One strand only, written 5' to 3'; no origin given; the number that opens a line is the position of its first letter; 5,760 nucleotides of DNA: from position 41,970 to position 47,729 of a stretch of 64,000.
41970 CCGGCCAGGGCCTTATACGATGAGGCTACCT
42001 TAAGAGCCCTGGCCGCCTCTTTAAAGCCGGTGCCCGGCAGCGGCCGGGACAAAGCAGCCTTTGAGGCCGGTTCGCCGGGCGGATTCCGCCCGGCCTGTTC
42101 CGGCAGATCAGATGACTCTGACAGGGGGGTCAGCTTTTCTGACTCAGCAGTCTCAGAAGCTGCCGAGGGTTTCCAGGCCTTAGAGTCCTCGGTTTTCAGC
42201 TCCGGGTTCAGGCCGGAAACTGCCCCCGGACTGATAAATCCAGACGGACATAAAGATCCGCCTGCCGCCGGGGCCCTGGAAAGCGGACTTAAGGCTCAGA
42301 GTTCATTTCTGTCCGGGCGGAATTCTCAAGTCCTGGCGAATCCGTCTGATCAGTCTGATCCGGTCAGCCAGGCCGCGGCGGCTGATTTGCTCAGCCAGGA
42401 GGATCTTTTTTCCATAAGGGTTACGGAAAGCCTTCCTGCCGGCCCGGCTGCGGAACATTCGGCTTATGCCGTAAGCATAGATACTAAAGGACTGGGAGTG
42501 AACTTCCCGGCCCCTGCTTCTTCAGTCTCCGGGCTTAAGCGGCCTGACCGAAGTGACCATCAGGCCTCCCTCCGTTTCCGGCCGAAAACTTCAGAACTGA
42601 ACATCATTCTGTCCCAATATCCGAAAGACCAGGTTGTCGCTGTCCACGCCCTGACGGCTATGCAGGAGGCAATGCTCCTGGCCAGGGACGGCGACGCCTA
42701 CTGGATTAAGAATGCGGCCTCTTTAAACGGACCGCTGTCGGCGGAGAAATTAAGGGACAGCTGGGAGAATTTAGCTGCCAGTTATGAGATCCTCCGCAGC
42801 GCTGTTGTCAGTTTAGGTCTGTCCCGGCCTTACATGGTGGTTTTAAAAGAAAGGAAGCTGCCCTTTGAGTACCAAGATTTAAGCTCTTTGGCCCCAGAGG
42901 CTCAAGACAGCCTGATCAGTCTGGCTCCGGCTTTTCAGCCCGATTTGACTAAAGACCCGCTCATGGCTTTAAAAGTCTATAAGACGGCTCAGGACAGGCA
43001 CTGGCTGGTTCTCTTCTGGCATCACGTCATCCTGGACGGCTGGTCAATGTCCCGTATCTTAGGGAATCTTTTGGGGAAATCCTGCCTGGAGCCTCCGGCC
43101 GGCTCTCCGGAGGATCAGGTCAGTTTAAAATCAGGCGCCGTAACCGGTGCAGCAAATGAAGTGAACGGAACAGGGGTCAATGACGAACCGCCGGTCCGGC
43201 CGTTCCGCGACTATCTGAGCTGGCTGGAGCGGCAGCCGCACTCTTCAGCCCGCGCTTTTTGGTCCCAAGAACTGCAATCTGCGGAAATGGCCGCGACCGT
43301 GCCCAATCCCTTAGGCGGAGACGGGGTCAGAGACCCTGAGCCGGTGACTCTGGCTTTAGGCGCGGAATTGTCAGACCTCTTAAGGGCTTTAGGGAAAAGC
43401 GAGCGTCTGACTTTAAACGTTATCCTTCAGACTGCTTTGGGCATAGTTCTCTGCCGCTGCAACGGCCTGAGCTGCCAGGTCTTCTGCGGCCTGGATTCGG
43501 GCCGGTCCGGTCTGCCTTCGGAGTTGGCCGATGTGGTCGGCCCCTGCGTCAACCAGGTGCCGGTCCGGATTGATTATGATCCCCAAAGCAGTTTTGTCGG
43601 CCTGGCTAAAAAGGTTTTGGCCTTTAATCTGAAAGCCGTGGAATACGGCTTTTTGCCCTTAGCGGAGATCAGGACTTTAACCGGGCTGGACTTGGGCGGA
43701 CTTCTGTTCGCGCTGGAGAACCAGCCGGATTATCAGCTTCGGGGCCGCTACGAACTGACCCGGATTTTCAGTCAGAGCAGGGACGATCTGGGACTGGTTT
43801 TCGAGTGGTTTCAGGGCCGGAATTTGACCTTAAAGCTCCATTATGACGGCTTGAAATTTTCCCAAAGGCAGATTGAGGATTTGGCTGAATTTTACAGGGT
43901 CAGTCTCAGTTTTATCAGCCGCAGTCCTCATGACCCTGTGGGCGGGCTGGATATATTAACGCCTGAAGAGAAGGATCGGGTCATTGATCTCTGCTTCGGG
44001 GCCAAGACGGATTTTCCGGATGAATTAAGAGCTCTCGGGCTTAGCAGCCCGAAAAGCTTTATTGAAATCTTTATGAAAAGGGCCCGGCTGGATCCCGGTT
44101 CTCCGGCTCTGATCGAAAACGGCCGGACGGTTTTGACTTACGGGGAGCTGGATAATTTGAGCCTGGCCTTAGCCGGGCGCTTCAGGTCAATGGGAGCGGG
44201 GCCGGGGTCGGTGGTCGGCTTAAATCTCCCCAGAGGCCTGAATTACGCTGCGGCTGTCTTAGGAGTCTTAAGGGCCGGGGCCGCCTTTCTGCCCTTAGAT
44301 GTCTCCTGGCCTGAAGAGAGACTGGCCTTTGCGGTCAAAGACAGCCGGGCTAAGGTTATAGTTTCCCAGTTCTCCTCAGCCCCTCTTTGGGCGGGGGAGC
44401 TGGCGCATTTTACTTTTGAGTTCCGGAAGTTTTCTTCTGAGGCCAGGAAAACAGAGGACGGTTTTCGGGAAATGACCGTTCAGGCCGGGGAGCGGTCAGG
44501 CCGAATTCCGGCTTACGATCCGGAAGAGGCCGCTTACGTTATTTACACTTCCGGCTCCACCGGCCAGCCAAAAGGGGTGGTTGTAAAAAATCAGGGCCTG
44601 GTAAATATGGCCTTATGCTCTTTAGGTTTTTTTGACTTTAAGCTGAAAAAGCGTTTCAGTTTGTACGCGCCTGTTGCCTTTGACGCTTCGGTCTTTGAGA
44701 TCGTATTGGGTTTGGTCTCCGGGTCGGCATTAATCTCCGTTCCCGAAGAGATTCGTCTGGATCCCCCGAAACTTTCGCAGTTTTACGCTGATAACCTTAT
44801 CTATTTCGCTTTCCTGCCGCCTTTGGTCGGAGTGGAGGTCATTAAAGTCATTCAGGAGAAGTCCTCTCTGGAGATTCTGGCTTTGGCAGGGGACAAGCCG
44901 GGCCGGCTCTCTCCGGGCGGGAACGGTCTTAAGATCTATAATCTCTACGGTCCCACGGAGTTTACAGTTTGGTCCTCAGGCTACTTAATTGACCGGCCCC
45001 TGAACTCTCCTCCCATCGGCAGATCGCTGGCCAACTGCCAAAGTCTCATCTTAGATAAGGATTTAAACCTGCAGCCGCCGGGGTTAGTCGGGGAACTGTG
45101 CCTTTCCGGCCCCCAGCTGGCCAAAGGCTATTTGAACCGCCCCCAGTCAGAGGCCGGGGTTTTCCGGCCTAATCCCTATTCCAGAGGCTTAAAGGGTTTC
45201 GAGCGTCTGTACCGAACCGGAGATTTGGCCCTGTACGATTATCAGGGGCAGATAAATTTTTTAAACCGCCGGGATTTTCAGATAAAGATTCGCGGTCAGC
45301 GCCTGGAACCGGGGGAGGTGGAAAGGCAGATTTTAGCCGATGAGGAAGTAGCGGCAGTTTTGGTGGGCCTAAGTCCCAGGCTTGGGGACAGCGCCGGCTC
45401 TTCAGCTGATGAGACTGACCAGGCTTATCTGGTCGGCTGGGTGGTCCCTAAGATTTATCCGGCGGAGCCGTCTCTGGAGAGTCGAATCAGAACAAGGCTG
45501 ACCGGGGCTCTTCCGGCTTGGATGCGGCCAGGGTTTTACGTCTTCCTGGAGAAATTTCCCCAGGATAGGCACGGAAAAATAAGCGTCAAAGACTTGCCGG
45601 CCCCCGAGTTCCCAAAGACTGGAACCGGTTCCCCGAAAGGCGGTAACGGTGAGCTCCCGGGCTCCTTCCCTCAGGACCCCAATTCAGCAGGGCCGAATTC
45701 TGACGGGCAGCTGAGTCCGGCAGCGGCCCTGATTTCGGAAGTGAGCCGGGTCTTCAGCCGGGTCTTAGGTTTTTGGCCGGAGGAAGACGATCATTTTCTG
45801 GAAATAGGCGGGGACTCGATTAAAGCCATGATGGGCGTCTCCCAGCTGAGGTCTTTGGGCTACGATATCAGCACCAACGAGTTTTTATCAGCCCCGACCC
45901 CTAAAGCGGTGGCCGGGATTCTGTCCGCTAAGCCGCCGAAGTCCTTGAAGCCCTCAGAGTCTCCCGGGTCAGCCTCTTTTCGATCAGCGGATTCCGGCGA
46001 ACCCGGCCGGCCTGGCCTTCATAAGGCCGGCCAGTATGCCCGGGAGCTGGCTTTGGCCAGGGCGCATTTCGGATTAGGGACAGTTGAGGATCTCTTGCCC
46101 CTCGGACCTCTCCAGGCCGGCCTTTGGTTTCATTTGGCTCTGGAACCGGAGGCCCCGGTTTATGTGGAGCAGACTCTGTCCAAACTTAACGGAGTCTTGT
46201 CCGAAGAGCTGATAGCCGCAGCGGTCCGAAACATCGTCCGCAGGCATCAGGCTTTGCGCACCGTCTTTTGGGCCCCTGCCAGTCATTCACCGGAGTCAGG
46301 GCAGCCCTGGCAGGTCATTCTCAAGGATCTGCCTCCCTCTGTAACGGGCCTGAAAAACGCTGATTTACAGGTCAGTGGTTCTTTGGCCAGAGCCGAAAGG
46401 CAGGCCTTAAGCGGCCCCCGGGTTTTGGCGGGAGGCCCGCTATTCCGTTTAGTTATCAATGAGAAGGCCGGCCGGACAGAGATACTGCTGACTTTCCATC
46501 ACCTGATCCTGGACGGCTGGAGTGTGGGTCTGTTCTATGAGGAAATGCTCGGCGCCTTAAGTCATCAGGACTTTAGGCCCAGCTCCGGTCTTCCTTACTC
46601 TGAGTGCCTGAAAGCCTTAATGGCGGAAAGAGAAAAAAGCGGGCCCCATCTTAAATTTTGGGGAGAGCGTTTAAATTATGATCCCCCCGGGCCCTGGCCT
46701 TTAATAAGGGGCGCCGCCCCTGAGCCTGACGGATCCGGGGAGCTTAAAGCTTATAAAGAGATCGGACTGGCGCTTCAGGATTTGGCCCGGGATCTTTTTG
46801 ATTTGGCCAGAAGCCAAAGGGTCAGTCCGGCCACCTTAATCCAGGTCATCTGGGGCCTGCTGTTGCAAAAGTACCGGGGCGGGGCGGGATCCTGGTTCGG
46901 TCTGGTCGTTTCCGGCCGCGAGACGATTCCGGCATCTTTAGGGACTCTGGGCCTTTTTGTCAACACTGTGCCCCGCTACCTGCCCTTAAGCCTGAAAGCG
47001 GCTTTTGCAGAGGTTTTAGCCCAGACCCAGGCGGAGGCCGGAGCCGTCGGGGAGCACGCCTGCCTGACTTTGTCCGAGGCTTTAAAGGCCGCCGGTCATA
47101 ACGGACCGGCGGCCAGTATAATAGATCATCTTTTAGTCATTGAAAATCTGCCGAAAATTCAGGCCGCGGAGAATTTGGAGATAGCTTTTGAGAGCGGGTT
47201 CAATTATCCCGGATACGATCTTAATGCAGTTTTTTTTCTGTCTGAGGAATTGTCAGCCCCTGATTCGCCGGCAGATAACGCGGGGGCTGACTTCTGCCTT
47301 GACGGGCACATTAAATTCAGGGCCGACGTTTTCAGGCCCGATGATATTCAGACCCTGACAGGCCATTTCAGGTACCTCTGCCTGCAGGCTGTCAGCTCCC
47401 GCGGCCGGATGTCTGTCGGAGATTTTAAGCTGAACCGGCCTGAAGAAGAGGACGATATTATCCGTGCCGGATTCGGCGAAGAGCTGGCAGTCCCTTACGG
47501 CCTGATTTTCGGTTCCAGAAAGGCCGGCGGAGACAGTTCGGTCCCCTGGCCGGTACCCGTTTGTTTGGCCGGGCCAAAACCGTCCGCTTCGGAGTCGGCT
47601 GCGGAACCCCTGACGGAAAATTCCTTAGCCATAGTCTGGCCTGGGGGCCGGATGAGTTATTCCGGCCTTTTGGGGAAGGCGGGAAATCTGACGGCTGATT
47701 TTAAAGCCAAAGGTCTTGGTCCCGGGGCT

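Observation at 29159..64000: Orphan hybrid NRPS-PKS cluster with split, non-colinear loading logic predicted to make a beta-amino-acyl cyclic lipopeptide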

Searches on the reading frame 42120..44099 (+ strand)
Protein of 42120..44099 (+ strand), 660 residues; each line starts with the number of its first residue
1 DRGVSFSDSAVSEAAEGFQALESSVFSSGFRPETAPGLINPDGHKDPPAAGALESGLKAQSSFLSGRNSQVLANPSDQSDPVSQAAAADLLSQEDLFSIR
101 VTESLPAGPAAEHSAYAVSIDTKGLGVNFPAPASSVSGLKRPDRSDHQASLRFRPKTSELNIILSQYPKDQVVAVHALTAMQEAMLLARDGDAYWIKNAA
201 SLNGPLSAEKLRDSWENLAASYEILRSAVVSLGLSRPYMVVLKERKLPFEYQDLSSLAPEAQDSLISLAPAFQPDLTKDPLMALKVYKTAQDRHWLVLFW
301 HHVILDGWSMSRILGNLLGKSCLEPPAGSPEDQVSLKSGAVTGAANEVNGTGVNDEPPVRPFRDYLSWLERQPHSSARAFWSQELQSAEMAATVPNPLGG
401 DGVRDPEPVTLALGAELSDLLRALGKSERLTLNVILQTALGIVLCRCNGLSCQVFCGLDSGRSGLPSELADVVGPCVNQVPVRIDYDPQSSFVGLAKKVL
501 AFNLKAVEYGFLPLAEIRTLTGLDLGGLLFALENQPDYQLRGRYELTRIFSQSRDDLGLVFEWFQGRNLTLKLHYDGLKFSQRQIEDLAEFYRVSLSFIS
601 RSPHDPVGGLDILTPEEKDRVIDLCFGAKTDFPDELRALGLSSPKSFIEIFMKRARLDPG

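Call 9: search_protein_families(library=pfam, proteins=[window:42120-44099:+], max_evalue=0.01)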
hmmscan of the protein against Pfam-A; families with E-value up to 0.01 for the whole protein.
window:42120-44099:+ (660 aa): 1 family
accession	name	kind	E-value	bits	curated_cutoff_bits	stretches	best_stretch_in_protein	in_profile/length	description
PF00668.25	Condensation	-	1.2e-44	153.2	30.6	2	355-619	168-453/456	Condensation domain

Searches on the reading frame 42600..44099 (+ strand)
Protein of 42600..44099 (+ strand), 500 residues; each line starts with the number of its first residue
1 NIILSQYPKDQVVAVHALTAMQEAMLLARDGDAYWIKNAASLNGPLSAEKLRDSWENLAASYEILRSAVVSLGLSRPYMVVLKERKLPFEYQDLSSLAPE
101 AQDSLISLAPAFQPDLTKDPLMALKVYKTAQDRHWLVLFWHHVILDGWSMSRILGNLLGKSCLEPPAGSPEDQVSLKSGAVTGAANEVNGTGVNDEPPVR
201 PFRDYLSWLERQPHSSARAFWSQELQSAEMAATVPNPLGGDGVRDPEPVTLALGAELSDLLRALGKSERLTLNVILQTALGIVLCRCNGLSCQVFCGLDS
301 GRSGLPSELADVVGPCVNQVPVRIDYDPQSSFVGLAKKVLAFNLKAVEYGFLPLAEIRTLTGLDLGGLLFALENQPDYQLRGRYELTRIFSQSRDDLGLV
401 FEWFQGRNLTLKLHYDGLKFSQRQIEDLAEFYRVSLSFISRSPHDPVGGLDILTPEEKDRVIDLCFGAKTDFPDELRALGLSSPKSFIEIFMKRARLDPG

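Call 67: search_solved_structures(query=window:42600-44099:+, max_evalue=1e-8)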
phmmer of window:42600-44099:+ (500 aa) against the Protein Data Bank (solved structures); distinct sequences matched with E-value up to 1e-8: 23.
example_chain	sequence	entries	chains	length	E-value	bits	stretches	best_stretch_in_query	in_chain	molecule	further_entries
9bfd_B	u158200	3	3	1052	8.7e-34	120.2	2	7-159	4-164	Tyrocidine synthase 2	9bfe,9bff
9rde_A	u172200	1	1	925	1.1e-33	119.8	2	199-421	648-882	Bacitracin synthase 3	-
8hlk_A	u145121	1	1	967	4e-33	118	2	196-474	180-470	Microcystin synthetase B (Fragment)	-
2vsq_A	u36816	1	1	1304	6.9e-31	110.6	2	196-459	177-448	SURFACTIN SYNTHETASE SUBUNIT 3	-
9up2_A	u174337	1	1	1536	1e-29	106.8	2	199-475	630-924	PvdL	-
9lcp_A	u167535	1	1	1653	1.6e-29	106.1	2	199-475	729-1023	PvdL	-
9lco_A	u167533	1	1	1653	1.6e-29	106.1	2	199-475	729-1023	PvdL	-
9lcq_A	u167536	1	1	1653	2e-29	105.8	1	8-475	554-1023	PvdL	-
8f7f_A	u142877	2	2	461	7.9e-29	103.8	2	196-450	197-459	Surfactin synthetase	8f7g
8f7h_A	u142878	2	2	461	2e-28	102.5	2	196-450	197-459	Surfactin synthetase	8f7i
6oyf_A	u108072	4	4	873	3.5e-15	58.8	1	31-357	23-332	Txo1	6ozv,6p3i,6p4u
7r9x_A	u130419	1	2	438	4.8e-12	48.5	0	196-446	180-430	AmbE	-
5u89_A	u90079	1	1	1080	2.5e-11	46.1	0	34-154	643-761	Amino acid adenylation domain protein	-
8jbr_A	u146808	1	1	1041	1.8e-10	43.3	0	42-159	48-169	McyA protein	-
6mfx_A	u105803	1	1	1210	1.3e-09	40.5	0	207-360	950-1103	Linear gramicidin synthase subunit A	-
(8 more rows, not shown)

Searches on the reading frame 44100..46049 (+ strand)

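Call 9: search_protein_families(library=pfam, proteins=[window:44100-46049:+], max_evalue=0.01)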
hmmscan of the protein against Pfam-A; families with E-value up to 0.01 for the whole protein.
window:44100-46049:+ (650 aa): 3 families
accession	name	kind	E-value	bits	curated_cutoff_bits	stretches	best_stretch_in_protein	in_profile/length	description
PF00501.34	AMP-binding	-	4.8e-61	207.1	29.9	1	2-345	12-384/384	AMP-binding enzyme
PF00550.31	PP-binding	-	2.5e-07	31.3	20.8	1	548-606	3-65/67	Phosphopantetheine attachment site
PF13193.12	AMP-binding_C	-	3e-05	25.3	24.5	1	436-493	21-76/76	AMP-binding enzyme C-terminal domain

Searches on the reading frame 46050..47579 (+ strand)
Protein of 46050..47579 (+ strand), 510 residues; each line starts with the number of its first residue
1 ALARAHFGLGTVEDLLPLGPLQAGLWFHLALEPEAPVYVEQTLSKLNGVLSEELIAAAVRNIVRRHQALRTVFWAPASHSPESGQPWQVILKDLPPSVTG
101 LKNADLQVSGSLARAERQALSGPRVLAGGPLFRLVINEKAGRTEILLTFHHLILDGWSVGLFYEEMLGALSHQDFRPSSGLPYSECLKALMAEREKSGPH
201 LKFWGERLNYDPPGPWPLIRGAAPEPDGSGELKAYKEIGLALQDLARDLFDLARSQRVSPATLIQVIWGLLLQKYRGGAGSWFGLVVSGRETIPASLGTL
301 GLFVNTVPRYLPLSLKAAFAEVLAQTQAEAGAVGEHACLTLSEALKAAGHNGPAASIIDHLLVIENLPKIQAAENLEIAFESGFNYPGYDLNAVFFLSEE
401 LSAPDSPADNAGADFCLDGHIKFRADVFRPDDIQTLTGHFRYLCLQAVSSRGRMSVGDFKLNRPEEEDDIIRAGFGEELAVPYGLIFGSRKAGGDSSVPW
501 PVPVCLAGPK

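Call 9: search_protein_families(library=pfam, proteins=[window:46050-47579:+], max_evalue=0.01)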
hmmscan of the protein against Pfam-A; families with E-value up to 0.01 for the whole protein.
window:46050-47579:+ (510 aa): 1 family
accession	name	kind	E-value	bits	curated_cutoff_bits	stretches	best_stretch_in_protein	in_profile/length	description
PF00668.25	Condensation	-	4e-46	158.1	30.6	1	13-470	2-455/456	Condensation domain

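Call 64: search_solved_structures(query=window:46050-47579:+, max_evalue=1e-10)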
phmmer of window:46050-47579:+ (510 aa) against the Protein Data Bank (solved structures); distinct sequences matched with E-value up to 1e-10: 13.
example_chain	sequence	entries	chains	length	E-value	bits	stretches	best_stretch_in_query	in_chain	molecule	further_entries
9rde_A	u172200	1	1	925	9.1e-34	120.3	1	11-375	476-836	Bacitracin synthase 3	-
8hlk_A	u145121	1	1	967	1.6e-33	119.5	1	11-397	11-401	Microcystin synthetase B (Fragment)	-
8f7h_A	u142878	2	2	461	6e-33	117.6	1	11-409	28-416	Surfactin synthetase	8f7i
8f7f_A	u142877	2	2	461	8.8e-33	117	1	11-409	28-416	Surfactin synthetase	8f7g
9bfd_B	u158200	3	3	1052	5.2e-30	107.9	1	10-391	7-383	Tyrocidine synthase 2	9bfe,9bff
2vsq_A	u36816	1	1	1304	9.8e-30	107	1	6-407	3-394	SURFACTIN SYNTHETASE SUBUNIT 3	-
9lcq_A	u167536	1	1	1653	3.6e-28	101.8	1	9-401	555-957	PvdL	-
9up2_A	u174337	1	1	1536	7.3e-28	100.8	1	9-401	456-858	PvdL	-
9lcp_A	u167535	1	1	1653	8e-28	100.7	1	9-401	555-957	PvdL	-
9lco_A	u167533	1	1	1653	8e-28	100.7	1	9-401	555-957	PvdL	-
8xjz_C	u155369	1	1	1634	4.4e-16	61.9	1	15-444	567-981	Peptide synthetase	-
6p1j_A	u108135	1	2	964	7.1e-12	48.1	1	14-347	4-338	Txo2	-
5u89_A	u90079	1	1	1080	2.9e-11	46.1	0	15-328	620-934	Amino acid adenylation domain protein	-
